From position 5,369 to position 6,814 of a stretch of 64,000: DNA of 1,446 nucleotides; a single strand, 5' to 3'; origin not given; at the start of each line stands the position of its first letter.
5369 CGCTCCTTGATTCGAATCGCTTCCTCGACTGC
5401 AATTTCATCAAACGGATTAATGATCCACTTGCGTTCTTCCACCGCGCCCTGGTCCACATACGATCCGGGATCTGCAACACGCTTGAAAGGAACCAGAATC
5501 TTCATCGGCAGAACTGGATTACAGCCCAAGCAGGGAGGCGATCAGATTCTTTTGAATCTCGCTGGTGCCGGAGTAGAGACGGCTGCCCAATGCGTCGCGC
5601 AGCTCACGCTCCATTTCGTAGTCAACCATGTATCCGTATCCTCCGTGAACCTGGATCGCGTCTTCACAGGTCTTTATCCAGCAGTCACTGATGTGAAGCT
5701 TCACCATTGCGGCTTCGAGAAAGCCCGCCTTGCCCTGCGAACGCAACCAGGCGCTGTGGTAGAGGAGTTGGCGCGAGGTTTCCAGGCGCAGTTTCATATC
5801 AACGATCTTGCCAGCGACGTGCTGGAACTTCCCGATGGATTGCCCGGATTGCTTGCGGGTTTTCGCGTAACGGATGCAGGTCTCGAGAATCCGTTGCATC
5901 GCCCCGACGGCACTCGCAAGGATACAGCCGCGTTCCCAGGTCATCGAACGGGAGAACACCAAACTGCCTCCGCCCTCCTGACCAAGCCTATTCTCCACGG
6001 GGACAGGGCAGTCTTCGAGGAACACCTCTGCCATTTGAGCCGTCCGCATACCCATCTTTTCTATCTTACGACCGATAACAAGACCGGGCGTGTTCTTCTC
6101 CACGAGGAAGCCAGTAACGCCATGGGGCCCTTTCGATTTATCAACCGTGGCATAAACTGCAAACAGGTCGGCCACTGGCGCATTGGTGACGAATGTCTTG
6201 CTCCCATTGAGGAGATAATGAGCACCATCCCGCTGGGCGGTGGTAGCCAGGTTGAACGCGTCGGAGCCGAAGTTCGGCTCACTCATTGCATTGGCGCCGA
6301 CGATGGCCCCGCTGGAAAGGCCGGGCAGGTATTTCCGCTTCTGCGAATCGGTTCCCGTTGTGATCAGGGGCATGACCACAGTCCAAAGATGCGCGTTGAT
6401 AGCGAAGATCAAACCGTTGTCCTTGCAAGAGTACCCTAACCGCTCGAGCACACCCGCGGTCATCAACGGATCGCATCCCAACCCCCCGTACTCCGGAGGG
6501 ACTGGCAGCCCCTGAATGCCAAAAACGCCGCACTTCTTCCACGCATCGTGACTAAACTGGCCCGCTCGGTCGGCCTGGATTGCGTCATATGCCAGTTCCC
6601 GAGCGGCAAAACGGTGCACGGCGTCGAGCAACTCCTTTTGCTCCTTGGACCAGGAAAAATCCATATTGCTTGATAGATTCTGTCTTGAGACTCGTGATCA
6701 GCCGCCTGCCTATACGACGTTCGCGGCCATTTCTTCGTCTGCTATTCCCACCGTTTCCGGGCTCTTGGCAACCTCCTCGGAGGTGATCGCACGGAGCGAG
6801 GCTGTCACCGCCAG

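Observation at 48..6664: Adenylation enzyme + ACAD + dedicated EtfAB + membrane Fe-S ETF-oxidase module at the distal end of an exopolysaccharide operon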

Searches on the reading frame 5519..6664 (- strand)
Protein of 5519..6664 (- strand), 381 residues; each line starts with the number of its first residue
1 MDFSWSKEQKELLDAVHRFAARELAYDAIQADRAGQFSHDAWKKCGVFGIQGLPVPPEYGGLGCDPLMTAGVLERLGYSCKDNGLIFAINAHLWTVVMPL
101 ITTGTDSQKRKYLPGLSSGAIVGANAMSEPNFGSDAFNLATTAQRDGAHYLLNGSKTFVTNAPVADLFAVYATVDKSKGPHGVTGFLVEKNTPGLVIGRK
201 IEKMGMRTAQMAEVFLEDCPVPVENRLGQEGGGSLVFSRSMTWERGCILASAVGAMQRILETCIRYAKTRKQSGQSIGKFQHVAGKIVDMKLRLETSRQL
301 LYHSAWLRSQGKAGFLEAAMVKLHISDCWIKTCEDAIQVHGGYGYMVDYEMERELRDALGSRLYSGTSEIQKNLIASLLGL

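Call 3: search_protein_families(library=pfam, proteins=[window:5519-6664:-])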
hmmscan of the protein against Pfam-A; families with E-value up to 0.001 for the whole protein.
window:5519-6664:- (381 aa): 5 families
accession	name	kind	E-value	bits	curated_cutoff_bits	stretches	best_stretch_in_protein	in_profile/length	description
PF00441.29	Acyl-CoA_dh_1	-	4.4e-38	131.2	22.4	1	232-377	2-147/150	Acyl-CoA dehydrogenase, C-terminal domain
PF02771.21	Acyl-CoA_dh_N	-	1.1e-25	90.6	22.9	1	6-119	1-112/113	Acyl-CoA dehydrogenase, N-terminal domain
PF02770.24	Acyl-CoA_dh_M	-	2e-25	89.2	33.3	1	125-219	2-97/97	Acyl-CoA dehydrogenase, middle domain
PF08028.16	Acyl-CoA_dh_2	-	7.1e-12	46.2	22.7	1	248-367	3-132/134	Acyl-CoA dehydrogenase, C-terminal domain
PF22924.1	ACOX_C_alpha1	-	0.00085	19.6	27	0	240-276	3-39/169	Acyl-CoA oxidase, C-alpha1 domain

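Call 4: search_protein_families(library=ncbifam, proteins=[window:5519-6664:-])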
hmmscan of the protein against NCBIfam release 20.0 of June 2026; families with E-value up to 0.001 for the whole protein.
window:5519-6664:- (381 aa): 22 families
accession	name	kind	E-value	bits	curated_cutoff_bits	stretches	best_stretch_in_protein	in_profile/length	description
NF053553.1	prodigi_MBC_PigA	equivalog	4.3e-129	430.9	500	1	1-381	1-381/381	prodigiosin MBC biosynthesis dehydrogenase PigA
NF045652.1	ProlPCPDhRedW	equivalog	6.1e-122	407.1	650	1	7-381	2-375/376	L-prolyl-[peptidyl-carrier protein] dehydrogenase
NF042972.1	AcrlCoAredClosAcrC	equivalog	5.3e-93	311.7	640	1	1-377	1-374/378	acryloyl-CoA reductase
NF058590.1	AcCoDHFadEBacil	equivalog_domain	2e-76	257.8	600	1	5-378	21-409/586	acyl-CoA dehydrogenase FadE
NF045552.1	GlutCoADH_Des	equivalog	1e-69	235.6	470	1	1-376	1-376/387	glutaryl-CoA dehydrogenase Acd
NF043006.1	CyhCrbnylCoADH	equivalog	2.4e-68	230.9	650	1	7-376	6-372/380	cyclohexane-1-carbonyl-CoA dehydrogenase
NF008997.0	PRK12341.1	equivalog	2.4e-58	198.1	537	1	1-370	1-367/382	acyl-CoA dehydrogenase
NF042439.1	SulpropCoADesulf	equivalog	1.1e-57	195.5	600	1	16-377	4-368/379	3-sulfinopropanoyl-CoA desulfinase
TIGR03207.1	cyc_hxne_CoA_dh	equivalog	6e-47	160.1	575.35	1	6-376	2-368/372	cyclohexanecarboxyl-CoA dehydrogenase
NF002885.1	PRK03354.1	equivalog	1.7e-45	155.7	540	1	1-371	1-365/378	crotonobetainyl-CoA dehydrogenase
NF052270.1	Staph_DH_FadE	equivalog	3.5e-38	131.4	600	1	98-376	115-390/400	acyl-CoA dehydrogenase FadE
TIGR03203.1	pimD_small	equivalog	3.1e-33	115.4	652.7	1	2-351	1-348/378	pimeloyl-CoA dehydrogenase small subunit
NF049984.1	Rv1679_FadE16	equivalog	7.4e-31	107.7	600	1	26-369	14-355/371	Rv1679 family acyl-CoA dehydrogenase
NF007000.1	PRK09463.1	subfamily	1.2e-23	83.3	600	1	33-346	70-399/726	acyl-CoA dehydrogenase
TIGR03204.1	pimC_large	equivalog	5e-20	71.7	623.85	1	55-292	59-289/395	pimeloyl-CoA dehydrogenase large subunit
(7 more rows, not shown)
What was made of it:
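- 5519..6664 (-): Prolyl-S-carrier-protein dehydrogenase (ACAD family, AnaB/PigA/Bmp3 clade). Best NCBIfam matches are PigA (431 bits) and RedW (407 bits), both below their equivalog cut-offs; the next is AcrC at 312 bits (call 4).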

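Call 12: find_homologous_proteins(query=window:5519-6664:-, max_evalue=1e-30)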
Query window:5519-6664:- (381 aa): 7956 proteins with E <= 1e-30 among 8000 candidates; the best 120 are listed.
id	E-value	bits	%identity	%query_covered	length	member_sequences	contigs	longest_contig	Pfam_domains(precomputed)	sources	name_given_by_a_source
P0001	2.8e-218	743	83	100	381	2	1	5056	PF02770.25,PF00441.30,PF08028.17,PF02771.22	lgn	-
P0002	3.3e-216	736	82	100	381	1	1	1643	PF02770.25,PF00441.30,PF08028.17,PF02771.22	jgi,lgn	jgi:hypothetical protein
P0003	2.2e-214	730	81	100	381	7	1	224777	PF02770.25,PF00441.30,PF08028.17,PF02771.22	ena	-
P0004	3.6e-213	726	81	100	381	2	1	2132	PF02770.25,PF00441.30,PF08028.17,PF02771.22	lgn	-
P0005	3.9e-207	706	79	100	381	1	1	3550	PF02770.25,PF00441.30,PF08028.17,PF02771.22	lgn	-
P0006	4.4e-207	706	78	100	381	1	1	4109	PF02770.25,PF00441.30,PF08028.17,PF02771.22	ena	-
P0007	8.1e-207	705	79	100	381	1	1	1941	PF02770.25,PF00441.30,PF08028.17,PF02771.22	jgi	-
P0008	1.4e-206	704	78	100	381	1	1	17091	PF02770.25,PF00441.30,PF08028.17,PF02771.22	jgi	jgi:hypothetical protein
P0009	6.3e-206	702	77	100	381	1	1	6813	PF02770.25,PF00441.30,PF08028.17,PF02771.22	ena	-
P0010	9.8e-206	701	77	100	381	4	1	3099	PF02770.25,PF00441.30,PF08028.17,PF02771.22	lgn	-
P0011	3.0e-204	696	78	100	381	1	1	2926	PF02770.25,PF00441.30,PF08028.17,PF02771.22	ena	-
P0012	8.4e-204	695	77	100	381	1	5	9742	PF02770.25,PF00441.30,PF08028.17,PF02771.22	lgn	-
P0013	1.2e-203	694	78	100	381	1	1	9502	PF02770.25,PF00441.30,PF08028.17,PF02771.22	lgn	-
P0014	1.2e-203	694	77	100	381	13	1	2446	PF02770.25,PF00441.30,PF08028.17,PF02771.22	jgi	-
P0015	2.2e-203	694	78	100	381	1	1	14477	PF02770.25,PF00441.30,PF08028.17,PF02771.22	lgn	-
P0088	1.8e-179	615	69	100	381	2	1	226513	PF02770.25,PF00441.30,PF08028.17,PF02771.22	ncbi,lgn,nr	ncbi:MAG TPA: acyl-CoA dehydrogenase family protein [Verrucomicrobiales bacterium]|nr:acyl-CoA dehyd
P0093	7.6e-179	613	68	100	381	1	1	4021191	PF02770.25,PF00441.30,PF08028.17,PF02771.22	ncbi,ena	-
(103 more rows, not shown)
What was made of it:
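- JGI names several homologues 'L-prolyl-PCP dehydrogenase' (call 12).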

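Call 13: find_encoding_contigs(protein=P0093, flank=10000, max_places=2)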
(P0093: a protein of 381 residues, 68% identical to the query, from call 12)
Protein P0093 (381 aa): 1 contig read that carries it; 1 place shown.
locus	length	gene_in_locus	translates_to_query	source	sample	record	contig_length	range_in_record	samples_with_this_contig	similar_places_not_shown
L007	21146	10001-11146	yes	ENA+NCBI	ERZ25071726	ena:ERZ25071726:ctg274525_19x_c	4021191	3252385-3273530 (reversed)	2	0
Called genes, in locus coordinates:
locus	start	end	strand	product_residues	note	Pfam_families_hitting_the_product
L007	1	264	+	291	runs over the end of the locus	-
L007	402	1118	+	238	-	-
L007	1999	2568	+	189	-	-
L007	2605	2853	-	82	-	PF13560:HTH_31 (weak), PF01381:HTH_3 (faint)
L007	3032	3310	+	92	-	-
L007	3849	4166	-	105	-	-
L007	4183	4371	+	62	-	PF12728:HTH_17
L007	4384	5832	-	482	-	PF00589:Phage_integrase (weak)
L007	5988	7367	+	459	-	PF06965:Na_H_antiport_1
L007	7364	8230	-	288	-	PF00850:Hist_deacetyl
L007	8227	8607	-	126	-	-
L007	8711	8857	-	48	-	-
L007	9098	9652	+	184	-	-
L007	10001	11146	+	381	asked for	PF02771:Acyl-CoA_dh_N, PF02770:Acyl-CoA_dh_M, PF00441:Acyl-CoA_dh_1, PF08028:Acyl-CoA_dh_2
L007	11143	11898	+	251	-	PF01012:ETF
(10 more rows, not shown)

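Call 14: find_encoding_contigs(protein=P0088, flank=10000, max_places=2)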
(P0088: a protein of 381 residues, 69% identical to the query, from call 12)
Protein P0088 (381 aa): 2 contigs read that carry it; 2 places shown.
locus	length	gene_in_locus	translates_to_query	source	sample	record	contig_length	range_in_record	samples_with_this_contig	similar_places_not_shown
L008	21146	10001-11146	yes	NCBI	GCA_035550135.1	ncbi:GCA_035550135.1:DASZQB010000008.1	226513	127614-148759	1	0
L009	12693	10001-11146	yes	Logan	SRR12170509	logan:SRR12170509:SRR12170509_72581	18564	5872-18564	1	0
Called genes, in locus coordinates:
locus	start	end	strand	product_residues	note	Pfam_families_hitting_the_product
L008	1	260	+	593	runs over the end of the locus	PF22842:Pel9A-like_beta_helix, PF13229:Beta_helix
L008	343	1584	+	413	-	PF03781:FGE-sulfatase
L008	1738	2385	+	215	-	PF00908:dTDP_sugar_isom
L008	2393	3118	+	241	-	PF01370:Epimerase, PF04321:RmlD_sub_bind, PF02719:Polysacc_synt_2, PF16363:GDP_Man_Dehyd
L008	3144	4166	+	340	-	PF01073:3Beta_HSD (weak), PF01370:Epimerase, PF04321:RmlD_sub_bind, PF13460:NAD_binding_10 (faint), PF16363:GDP_Man_Dehyd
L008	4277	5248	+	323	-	PF00535:Glycos_transf_2, PF13641:Glyco_tranf_2_3, PF13632:Glyco_trans_2_3 (weak)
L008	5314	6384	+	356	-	PF01757:Acyl_transf_3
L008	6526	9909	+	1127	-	PF01522:Polysacc_deac_1 (faint), PF05345:He_PIG (weak)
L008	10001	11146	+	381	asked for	PF02771:Acyl-CoA_dh_N, PF02770:Acyl-CoA_dh_M, PF00441:Acyl-CoA_dh_1, PF08028:Acyl-CoA_dh_2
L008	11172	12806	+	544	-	PF00501:AMP-binding, PF13193:AMP-binding_C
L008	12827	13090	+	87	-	PF00550:PP-binding (weak)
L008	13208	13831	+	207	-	PF00132:Hexapep (weak), PF14602:Hexapep_2 (faint)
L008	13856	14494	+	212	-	PF00132:Hexapep (faint)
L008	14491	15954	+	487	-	PF01943:Polysacc_synt, PF13440:Polysacc_synt_3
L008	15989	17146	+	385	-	PF09587:PGA_cap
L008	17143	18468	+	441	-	PF04230:PS_pyruv_trans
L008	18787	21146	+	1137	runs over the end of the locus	PF07602:DUF1565 (weak), PF22842:Pel9A-like_beta_helix, PF15780:ASH (weak), PF22544:HYDIN_VesB_CFA65-like_Ig, PF22544:HYDIN_VesB_CFA65-like_Ig, PF15780:ASH, PF22073:Cep192_D4, PF22544:HYDIN_VesB_CFA65-like_Ig, +15 more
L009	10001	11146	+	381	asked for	PF02771:Acyl-CoA_dh_N, PF02770:Acyl-CoA_dh_M, PF00441:Acyl-CoA_dh_1, PF08028:Acyl-CoA_dh_2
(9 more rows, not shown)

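Call 15: find_encoding_contigs(protein=P0003, flank=10000, max_places=2)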
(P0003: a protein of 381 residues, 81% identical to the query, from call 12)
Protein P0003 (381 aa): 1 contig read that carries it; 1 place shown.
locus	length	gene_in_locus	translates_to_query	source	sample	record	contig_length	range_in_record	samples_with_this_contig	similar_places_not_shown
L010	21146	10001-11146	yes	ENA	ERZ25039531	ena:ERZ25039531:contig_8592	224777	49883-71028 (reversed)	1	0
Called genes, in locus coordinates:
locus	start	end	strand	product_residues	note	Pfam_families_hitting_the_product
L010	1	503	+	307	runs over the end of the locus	PF00535:Glycos_transf_2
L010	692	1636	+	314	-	PF00535:Glycos_transf_2, PF10111:Glyco_tranf_2_2, PF13641:Glyco_tranf_2_3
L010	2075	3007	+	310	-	PF00535:Glycos_transf_2, PF13641:Glyco_tranf_2_3, PF13506:Glyco_transf_21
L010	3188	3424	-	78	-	-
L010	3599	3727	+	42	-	-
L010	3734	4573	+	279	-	PF00248:Aldo_ket_red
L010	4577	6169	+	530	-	PF13450:NAD_binding_8 (faint), PF05199:GMC_oxred_C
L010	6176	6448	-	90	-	-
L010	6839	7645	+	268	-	PF24785:RXYLT1_C (weak)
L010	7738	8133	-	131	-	-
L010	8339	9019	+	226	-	PF00132:Hexapep (faint)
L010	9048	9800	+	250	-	PF00132:Hexapep (weak), PF14602:Hexapep_2 (weak)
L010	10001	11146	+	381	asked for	PF02771:Acyl-CoA_dh_N, PF02770:Acyl-CoA_dh_M, PF00441:Acyl-CoA_dh_1, PF08028:Acyl-CoA_dh_2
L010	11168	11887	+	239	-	PF01012:ETF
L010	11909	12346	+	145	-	PF01012:ETF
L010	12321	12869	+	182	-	PF00766:ETF_alpha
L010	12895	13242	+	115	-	-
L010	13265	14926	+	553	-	PF02665:Nitrate_red_gam, PF13183:Fer4_8, PF13187:Fer4_9, PF13237:Fer4_10, PF13484:Fer4_16, PF02754:CCG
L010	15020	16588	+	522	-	PF00501:AMP-binding, PF13193:AMP-binding_C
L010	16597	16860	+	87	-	PF00550:PP-binding (weak)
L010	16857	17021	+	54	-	-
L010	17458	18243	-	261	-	PF13578:Methyltransf_24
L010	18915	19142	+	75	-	-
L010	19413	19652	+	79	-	-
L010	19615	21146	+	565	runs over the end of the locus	PF00535:Glycos_transf_2, PF10111:Glyco_tranf_2_2, PF13641:Glyco_tranf_2_3, PF08242:Methyltransf_12 (faint), PF13489:Methyltransf_23, PF08241:Methyltransf_11, PF13847:Methyltransf_31 (weak)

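Call 17: search_solved_structures(query=window:5519-6664:-, max_evalue=1e-20, show_alignments=2)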
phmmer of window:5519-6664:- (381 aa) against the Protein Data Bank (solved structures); distinct sequences matched with E-value up to 1e-20: 75 (the best 60 are shown).
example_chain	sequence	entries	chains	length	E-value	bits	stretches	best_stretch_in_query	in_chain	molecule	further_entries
4irn_A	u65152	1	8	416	1.1e-137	462.5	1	2-381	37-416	Prolyl-ACP dehydrogenase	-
6cxt_B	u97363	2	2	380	1.2e-102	347.2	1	1-381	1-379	Butyryl-CoA dehydrogenase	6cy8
5zw0_A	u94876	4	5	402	3e-91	309.6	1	1-381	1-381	L-prolyl-[peptidyl-carrier protein] dehydrogenase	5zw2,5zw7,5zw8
6af6_A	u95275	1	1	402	2.1e-90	306.9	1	1-381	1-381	L-prolyl-[peptidyl-carrier protein] dehydrogenase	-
5lnx_A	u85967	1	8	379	4.8e-81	276.1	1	7-378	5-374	Acyl-CoA dehydrogenase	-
5ol2_C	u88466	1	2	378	1.2e-80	274.8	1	6-377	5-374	Acyl-CoA dehydrogenase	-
4l1f_A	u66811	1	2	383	1.3e-79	271.3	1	1-374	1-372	Acyl-CoA dehydrogenase domain protein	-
4m9a_A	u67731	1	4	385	5.1e-76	259.5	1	1-377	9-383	Acyl-CoA dehydrogenase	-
1ivh_A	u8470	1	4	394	2e-74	254.3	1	6-375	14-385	ISOVALERYL-COA DEHYDROGENASE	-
8sgr_A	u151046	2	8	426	2.6e-74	253.9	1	6-375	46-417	Isovaleryl-CoA dehydrogenase, mitochondrial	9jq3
9jq4_A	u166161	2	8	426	1.8e-73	251.2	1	6-375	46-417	Isovaleryl-CoA dehydrogenase, mitochondrial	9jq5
1buc_A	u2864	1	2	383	4.1e-73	250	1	1-373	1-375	BUTYRYL-COA DEHYDROGENASE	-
4n5f_A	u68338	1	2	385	4.6e-71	243.2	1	1-377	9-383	Putative acyl-CoA dehydrogenase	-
4o5m_A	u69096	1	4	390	6.5e-71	242.7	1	1-376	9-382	Isovaleryl-CoA dehydrogenase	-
4kto_A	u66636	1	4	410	3.1e-70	240.5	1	2-376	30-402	isovaleryl-CoA dehydrogenase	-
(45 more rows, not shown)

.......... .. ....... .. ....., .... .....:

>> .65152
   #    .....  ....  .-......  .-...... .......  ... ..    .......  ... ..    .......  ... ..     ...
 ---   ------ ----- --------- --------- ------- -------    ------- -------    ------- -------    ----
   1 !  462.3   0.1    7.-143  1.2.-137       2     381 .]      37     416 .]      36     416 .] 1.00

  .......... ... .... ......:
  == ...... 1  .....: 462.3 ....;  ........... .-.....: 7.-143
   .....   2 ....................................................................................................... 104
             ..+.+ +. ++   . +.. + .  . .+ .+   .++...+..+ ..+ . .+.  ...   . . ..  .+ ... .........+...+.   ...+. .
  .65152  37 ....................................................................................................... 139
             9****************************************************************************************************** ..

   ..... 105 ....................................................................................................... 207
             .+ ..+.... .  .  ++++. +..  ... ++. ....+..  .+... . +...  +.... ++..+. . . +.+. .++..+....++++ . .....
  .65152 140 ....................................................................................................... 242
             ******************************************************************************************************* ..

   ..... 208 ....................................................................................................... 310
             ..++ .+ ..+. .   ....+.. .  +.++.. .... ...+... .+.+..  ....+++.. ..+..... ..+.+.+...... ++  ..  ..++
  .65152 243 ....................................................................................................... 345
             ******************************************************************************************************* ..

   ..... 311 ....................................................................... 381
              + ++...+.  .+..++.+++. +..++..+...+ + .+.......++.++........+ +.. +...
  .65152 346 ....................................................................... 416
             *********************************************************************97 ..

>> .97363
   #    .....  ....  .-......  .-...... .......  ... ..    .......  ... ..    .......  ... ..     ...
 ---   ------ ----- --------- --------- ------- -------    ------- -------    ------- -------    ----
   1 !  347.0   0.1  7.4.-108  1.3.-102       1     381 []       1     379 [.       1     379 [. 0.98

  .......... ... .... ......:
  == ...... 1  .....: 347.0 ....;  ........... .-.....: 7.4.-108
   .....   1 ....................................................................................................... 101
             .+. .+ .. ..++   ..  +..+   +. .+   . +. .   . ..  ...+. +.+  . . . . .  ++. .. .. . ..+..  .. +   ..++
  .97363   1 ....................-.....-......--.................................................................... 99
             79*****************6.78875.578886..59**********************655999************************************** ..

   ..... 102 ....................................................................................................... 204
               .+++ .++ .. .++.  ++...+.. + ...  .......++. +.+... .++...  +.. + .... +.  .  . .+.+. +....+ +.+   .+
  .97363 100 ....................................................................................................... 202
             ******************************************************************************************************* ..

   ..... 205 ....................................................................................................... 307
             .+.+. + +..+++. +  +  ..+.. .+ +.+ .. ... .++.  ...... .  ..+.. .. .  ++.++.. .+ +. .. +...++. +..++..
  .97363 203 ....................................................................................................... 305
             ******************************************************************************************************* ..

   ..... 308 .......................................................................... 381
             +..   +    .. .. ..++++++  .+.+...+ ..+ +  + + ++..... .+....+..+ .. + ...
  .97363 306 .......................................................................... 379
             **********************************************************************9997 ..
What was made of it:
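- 5519..6664 (-): Best PDB matches are AnaB 4irn (462 bits), Bmp3 6cxt (347) and PigA 5zw0 (310), against at most 276 for generic ACADs (call 17).
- On Thiotemplated proline-oxidation (pyrrole) pathway: AnaB, Bmp3 and PigA are the three best solved relatives, well above generic ACADs (call 17).
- ACAD: PDB ranking AnaB 462 > Bmp3 347 > PigA 310 > generic ACADs at 276 or less (call 17). AnaB is by far the closest characterised homologue (462 bits, against 347 and 310 for the pyrrole-forming Bmp3 and PigA; call 17). The ACAD scores 462 bits to a prolyl-ACP dehydrogenase, against at most 276 for any acyl-CoA dehydrogenase (call 17).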
